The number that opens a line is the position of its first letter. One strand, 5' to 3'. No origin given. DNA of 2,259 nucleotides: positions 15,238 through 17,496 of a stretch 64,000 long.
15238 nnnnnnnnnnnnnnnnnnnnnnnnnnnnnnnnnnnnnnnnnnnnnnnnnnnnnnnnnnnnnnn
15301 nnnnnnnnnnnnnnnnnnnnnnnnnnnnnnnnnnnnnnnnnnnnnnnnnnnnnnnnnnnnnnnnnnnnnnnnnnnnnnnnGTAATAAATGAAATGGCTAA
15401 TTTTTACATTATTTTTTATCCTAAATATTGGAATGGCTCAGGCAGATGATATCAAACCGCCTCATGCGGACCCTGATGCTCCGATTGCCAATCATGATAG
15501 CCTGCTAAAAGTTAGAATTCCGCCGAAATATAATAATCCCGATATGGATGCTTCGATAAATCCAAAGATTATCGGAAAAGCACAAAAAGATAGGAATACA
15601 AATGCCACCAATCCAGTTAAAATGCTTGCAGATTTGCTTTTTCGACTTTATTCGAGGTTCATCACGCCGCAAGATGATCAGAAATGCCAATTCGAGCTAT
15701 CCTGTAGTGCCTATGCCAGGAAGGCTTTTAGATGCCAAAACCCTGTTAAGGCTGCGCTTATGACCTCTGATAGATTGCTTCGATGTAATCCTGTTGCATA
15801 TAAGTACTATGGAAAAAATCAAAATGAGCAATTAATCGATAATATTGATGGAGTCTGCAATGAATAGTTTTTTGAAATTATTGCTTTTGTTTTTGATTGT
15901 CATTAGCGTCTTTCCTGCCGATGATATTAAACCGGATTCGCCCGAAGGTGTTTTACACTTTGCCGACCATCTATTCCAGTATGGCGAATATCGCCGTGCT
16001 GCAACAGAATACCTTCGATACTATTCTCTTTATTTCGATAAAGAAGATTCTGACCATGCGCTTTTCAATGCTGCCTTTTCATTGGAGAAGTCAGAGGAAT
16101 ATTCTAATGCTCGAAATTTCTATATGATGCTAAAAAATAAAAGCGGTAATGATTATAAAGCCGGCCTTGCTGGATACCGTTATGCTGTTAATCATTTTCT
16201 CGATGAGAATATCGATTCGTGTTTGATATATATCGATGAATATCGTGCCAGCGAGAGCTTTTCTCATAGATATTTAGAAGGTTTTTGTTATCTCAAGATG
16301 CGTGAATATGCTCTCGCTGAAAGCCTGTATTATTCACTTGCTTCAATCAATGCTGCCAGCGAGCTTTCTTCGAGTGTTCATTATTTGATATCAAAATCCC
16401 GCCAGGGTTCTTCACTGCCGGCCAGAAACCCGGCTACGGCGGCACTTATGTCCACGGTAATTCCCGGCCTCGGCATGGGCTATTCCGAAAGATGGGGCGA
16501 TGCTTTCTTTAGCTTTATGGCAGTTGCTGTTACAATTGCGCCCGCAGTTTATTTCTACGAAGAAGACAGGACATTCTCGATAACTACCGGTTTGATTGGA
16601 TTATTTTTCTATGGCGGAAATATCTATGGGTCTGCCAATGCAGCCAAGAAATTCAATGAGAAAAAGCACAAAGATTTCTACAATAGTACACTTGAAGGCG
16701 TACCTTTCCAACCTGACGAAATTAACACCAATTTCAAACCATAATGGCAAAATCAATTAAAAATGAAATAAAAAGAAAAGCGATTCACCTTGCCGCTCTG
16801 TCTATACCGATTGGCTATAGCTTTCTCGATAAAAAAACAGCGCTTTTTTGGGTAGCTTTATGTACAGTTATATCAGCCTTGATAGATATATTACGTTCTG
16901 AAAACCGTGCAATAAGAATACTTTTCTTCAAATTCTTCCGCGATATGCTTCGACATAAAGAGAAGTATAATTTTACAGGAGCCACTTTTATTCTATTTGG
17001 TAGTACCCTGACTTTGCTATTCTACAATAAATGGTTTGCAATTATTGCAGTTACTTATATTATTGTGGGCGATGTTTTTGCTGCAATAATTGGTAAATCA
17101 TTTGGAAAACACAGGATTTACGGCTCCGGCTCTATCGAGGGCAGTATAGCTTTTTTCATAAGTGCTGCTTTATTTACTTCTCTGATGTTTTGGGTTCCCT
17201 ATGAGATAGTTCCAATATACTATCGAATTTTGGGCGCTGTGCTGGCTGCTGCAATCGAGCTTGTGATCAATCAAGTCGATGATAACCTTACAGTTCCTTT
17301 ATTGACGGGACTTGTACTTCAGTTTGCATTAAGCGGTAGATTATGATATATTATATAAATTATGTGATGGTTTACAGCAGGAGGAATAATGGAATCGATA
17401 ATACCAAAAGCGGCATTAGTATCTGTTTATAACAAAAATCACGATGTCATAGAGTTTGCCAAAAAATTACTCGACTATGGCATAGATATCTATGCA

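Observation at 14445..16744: YidD-like gene with a secreted N-terminal extension sandwiched between two paralogous TPR / PGxGxxY membrane-module proteins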

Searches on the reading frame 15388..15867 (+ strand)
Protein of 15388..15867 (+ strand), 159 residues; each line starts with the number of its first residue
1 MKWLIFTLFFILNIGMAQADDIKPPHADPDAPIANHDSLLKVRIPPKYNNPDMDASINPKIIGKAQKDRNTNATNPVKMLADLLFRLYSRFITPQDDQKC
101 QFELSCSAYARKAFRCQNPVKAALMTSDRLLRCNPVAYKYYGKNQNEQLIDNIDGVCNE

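Call 3: search_protein_families(library=pfam, proteins=[window:15388-15867:+], max_evalue=0.1)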
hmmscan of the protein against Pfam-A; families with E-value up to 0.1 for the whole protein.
window:15388-15867:+ (159 aa): 1 family
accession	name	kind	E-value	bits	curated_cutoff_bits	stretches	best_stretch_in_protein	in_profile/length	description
PF01809.23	YidD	-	1.9e-14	53.6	27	1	83-137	6-60/67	Putative membrane protein insertion efficiency factor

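Call 4: search_protein_families(library=ncbifam, proteins=[window:15388-15867:+], max_evalue=0.1)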
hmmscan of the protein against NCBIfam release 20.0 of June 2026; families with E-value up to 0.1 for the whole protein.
window:15388-15867:+ (159 aa): 1 family
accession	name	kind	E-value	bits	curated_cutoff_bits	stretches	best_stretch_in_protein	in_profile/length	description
TIGR00278.2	TIGR00278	equivalog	2e-15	56.4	40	1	80-136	3-59/64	membrane protein insertion efficiency factor YidD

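Call 7: find_homologous_proteins(query=window:15388-15867:+)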
Query window:15388-15867:+ (159 aa): 25 proteins with E <= 0.001 among 35 candidates.
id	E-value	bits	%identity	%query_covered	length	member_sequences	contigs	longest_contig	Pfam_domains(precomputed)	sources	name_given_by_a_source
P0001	3.6e-104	363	100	100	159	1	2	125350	PF01809.24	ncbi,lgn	ncbi:MAG: membrane protein insertion efficiency factor YidD [Candidatus Zixiibacteriota bacterium]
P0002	4.3e-51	191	56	99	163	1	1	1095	PF01809.24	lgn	-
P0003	6.7e-33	132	43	97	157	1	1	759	PF01809.24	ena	-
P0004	1.3e-7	50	37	47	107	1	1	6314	PF01809.24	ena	-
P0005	1.0e-6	47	38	45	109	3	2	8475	PF01809.24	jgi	-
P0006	1.1e-6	47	38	48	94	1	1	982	PF01809.24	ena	-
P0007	1.7e-6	46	36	48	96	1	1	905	PF01809.24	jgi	jgi:putative membrane protein insertion efficiency factor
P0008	1.7e-6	46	38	43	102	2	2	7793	PF01809.24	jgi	-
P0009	1.8e-6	46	37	44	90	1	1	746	PF01809.24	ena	-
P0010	2.3e-6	46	34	44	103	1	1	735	PF01809.24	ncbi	-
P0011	2.9e-6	45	40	49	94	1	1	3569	PF01809.24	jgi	jgi:uncharacterized protein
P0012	3.8e-6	45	37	47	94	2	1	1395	PF01809.24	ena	-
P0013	5.6e-6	44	44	36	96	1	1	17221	PF01809.24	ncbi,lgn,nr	ncbi:MAG: membrane protein insertion efficiency factor YidD [Actinomycetota bacterium]|nr:membrane p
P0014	7.4e-6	44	40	36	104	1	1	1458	PF01809.24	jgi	jgi:hypothetical protein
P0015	7.5e-6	44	47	32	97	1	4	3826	PF01809.24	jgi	jgi:uncharacterized protein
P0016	7.6e-6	44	43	35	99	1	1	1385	PF01809.24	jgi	jgi:putative membrane protein insertion efficiency factor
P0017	8.3e-6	44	36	47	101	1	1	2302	PF01809.24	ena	-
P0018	1.2e-5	43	39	34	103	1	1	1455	PF01809.24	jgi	jgi:putative membrane protein insertion efficiency factor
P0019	1.6e-5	43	39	45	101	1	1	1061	PF01809.24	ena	-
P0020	2.0e-5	42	44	33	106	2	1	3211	PF01809.24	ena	-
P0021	4.8e-5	41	47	32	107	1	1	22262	PF01809.24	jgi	jgi:putative membrane protein insertion efficiency factor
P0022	5.2e-5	41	47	32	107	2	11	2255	PF01809.24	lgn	-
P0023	7.0e-5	41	35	47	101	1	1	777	PF01809.24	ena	-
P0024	1.2e-4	40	39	39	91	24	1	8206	PF01809.24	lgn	-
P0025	1.4e-4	40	35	42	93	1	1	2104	PF01809.24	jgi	jgi:putative membrane protein insertion efficiency factor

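Call 9: find_encoding_contigs(protein=P0002, flank=10000)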
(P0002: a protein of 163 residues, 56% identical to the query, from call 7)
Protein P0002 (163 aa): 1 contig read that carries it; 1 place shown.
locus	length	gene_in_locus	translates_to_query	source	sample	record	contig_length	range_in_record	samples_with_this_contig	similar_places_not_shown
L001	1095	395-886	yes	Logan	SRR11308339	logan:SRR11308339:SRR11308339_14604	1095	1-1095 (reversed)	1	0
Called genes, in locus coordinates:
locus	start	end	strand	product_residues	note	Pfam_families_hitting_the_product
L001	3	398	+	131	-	?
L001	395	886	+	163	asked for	PF01809:YidD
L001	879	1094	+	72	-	?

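Call 10: find_encoding_contigs(protein=P0003, flank=10000)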
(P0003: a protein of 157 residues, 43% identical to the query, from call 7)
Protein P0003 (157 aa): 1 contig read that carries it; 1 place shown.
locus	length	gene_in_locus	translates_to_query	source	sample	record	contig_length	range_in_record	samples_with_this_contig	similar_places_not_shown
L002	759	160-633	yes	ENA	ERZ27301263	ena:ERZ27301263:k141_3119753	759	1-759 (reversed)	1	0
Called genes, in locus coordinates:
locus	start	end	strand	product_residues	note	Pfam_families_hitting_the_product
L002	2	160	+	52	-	?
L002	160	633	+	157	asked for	PF01809:YidD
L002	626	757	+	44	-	?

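Call 38: search_solved_structures(query=window:15388-15867:+, max_evalue=1)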
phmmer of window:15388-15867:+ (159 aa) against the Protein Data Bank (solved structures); distinct sequences matched with E-value up to 1: 0.

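Call 41: find_encoding_contigs(protein=P0005, flank=5000, max_places=2)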
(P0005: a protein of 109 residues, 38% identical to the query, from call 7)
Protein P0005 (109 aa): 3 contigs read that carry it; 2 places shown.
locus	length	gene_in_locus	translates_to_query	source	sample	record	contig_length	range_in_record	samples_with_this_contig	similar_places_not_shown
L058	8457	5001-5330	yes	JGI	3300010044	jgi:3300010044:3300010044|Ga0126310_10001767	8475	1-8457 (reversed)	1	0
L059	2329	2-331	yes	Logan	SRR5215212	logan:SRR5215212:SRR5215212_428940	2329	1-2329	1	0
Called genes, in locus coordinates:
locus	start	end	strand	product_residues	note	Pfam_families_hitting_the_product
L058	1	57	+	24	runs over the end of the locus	?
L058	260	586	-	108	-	PF05258:DciA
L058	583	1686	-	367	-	PF02463:SMC_N, PF13476:AAA_23, PF13304:AAA_21 (faint), PF02463:SMC_N (weak)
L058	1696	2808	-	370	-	PF00712:DNA_pol3_beta, PF02767:DNA_pol3_beta_2, PF02768:DNA_pol3_beta_3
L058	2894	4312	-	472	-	PF00308:Bac_DnaA, PF13191:AAA_16 (weak), PF00004:AAA, PF08299:Bac_DnaA_C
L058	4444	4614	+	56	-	PF00468:Ribosomal_L34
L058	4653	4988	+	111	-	PF00825:Ribonuclease_P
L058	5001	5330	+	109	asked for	PF01809:YidD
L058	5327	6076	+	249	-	PF02096:60KD_IMP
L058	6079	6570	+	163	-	PF13083:KH_KhpA-B, PF01424:R3H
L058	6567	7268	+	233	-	PF02527:GidB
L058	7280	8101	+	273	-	PF00142:Fer4_NifH (faint), PF01656:CbiA, PF06564:CBP_BcsQ (weak), PF09140:MipZ (weak), PF10609:ParA, PF13614:AAA_31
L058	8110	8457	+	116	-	?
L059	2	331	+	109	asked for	PF01809:YidD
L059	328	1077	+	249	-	PF02096:60KD_IMP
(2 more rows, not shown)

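Call 75: predict_structure(alignment_id=A6)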
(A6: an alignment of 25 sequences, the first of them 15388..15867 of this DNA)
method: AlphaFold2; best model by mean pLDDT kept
length: 159 residues; sequences in the alignment: 25
mean_pLDDT: 68.5   pTM: 0.41
mean pLDDT of the five models: 68.5, 68.0, 66.7, 66.3, 66.2
residues with pLDDT >= 90: 0; 70-90: 66; 50-70: 91; < 50: 2
segments of 3 or more residues with pLDDT < 50: none
pLDDT, mean of each block of 10 residues (from residue 1): 81 65 58 60 56 61 62 72 77 61 78 87 86 72 64 55
secondary structure, 60 per line:
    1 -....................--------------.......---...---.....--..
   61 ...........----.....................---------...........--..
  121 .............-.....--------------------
elements in order: H2-21 H36-42 H52-56 H59-71 H76-96 H106-116 H119-133 H135-139

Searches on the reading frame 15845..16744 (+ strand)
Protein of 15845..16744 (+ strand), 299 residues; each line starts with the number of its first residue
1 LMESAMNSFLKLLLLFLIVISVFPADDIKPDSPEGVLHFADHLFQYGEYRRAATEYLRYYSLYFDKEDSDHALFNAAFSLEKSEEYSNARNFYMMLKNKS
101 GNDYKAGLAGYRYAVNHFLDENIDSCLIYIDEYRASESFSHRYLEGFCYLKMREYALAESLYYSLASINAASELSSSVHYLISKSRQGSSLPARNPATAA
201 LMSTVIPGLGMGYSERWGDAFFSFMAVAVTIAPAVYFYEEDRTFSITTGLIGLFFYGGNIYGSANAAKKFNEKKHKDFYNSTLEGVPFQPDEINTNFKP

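Call 3: search_protein_families(library=pfam, proteins=[window:15845-16744:+], max_evalue=0.1)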
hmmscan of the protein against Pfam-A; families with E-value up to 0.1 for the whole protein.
window:15845-16744:+ (299 aa): 1 family
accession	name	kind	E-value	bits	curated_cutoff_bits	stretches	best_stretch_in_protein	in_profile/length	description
PF18935.5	DUF5683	-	0.076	13.5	26.7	0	194-217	3-26/151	Family of unknown function (DUF5683)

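Call 4: search_protein_families(library=ncbifam, proteins=[window:15845-16744:+], max_evalue=0.1)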
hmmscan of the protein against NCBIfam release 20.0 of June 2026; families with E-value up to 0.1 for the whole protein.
window:15845-16744:+ (299 aa): 1 family
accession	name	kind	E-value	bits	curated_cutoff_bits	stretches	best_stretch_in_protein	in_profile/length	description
TIGR02795.1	tol_pal_ybgF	equivalog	0.0023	18.5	90.1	1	39-99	45-105/119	tol-pal system protein YbgF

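Call 74: list_cluster_members(proteins=[P0001, P0026, window:15860-16744:+, P0028, P0106])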
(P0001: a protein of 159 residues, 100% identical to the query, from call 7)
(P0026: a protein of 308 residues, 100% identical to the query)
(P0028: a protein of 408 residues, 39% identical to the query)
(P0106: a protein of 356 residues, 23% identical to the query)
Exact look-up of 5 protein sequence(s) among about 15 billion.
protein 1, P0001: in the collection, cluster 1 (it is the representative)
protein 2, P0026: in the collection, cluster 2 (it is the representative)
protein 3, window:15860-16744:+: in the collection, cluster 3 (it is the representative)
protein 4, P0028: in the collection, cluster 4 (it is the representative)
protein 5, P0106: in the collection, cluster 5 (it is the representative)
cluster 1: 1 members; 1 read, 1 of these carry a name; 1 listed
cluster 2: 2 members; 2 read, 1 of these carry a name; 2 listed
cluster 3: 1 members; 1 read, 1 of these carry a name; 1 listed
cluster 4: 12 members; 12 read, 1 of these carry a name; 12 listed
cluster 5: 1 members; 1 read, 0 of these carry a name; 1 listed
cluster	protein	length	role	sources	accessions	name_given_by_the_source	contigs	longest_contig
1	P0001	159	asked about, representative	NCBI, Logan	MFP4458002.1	MAG: membrane protein insertion efficiency factor YidD [Candidatus Zixiibacteriota ...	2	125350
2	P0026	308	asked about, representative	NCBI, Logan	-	-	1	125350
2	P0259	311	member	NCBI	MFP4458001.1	MAG: tetratricopeptide repeat protein [Candidatus Zixiibacteriota bacterium]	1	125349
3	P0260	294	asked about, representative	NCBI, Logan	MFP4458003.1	MAG: tetratricopeptide repeat protein [Candidatus Zixiibacteriota bacterium]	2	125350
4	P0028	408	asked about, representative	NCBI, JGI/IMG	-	-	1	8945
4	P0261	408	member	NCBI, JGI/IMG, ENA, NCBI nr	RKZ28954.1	hypothetical protein DRQ29_01075 [bacterium] | MAG: hypothetical protein DRQ29_01075 [bacterium]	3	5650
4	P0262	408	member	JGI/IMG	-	-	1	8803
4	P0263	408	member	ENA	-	-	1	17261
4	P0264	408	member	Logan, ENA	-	-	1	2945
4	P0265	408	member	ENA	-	-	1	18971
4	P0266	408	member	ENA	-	-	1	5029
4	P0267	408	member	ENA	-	-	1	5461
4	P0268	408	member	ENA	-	-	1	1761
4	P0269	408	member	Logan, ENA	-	-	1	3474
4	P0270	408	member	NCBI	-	-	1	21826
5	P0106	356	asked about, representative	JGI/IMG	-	-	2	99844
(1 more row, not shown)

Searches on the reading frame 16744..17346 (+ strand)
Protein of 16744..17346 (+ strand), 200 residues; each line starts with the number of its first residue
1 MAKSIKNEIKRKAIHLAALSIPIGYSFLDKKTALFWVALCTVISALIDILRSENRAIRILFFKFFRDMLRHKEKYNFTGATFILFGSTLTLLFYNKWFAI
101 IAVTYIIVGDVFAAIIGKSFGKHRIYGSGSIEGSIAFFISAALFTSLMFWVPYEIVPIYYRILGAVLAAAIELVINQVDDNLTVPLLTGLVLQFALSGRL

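Call 3: search_protein_families(library=pfam, proteins=[window:16744-17346:+], max_evalue=0.1)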
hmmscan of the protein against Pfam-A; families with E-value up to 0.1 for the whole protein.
window:16744-17346:+ (200 aa): 1 family
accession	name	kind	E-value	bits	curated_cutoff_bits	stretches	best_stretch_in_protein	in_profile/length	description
PF01148.25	CTP_transf_1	-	0.0014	18.9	24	1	77-167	103-210/264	Cytidylyltransferase family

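Call 4: search_protein_families(library=ncbifam, proteins=[window:16744-17346:+], max_evalue=0.1)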
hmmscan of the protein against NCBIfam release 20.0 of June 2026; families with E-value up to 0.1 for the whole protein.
window:16744-17346:+ (200 aa): 0 families

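Call 87: search_protein_families(library=ncbifam, proteins=[window:16744-17346:+], max_evalue=0.01)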
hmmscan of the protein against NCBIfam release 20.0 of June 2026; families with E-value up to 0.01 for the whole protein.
window:16744-17346:+ (200 aa): 0 families
